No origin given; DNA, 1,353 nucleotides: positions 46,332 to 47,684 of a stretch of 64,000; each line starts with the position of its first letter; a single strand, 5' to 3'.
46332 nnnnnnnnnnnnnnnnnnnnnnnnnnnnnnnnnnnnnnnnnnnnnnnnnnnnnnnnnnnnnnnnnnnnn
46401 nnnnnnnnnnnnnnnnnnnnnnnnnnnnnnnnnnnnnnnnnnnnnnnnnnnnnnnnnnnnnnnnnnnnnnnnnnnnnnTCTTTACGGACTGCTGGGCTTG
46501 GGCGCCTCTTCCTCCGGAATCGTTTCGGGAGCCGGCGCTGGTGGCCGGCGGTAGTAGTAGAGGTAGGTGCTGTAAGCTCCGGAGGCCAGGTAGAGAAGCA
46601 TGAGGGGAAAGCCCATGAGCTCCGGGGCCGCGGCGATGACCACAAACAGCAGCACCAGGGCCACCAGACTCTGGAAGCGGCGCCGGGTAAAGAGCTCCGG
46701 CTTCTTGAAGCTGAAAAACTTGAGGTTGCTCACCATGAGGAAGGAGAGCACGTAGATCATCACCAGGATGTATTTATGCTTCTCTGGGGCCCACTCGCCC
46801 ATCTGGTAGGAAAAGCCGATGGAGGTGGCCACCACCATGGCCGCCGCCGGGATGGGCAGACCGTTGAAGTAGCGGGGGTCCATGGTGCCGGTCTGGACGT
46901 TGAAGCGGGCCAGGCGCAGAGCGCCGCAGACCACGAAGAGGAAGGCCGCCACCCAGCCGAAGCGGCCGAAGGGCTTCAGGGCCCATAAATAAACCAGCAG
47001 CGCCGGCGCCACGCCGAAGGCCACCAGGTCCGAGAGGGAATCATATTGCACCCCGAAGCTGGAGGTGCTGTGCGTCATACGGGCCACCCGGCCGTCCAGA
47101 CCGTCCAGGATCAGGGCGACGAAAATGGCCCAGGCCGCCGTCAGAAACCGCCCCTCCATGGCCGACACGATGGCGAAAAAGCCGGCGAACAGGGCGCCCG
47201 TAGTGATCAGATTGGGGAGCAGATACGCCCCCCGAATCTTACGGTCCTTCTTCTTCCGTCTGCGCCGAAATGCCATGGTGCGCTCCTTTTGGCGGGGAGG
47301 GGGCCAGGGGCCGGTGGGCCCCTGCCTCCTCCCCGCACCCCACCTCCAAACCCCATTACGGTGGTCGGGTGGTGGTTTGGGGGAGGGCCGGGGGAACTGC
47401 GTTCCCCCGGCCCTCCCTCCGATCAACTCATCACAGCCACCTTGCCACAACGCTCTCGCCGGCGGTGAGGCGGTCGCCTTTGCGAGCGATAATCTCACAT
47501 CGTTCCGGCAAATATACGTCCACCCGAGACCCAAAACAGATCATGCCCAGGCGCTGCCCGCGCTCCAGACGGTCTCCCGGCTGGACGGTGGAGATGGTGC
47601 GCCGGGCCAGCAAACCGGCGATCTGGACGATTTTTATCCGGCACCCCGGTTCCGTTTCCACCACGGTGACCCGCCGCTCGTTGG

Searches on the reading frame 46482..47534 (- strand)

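Call 44: search_protein_families(library=pfam, proteins=[window:46482-47534:-], max_evalue=0.0001)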
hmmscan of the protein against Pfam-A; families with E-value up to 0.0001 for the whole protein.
window:46482-47534:- (350 aa): 1 family
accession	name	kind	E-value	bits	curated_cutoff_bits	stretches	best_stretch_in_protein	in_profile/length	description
PF01066.26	CDP-OH_P_transf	-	6.6e-21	75.7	22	1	105-253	2-138/152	CDP-alcohol phosphatidyltransferase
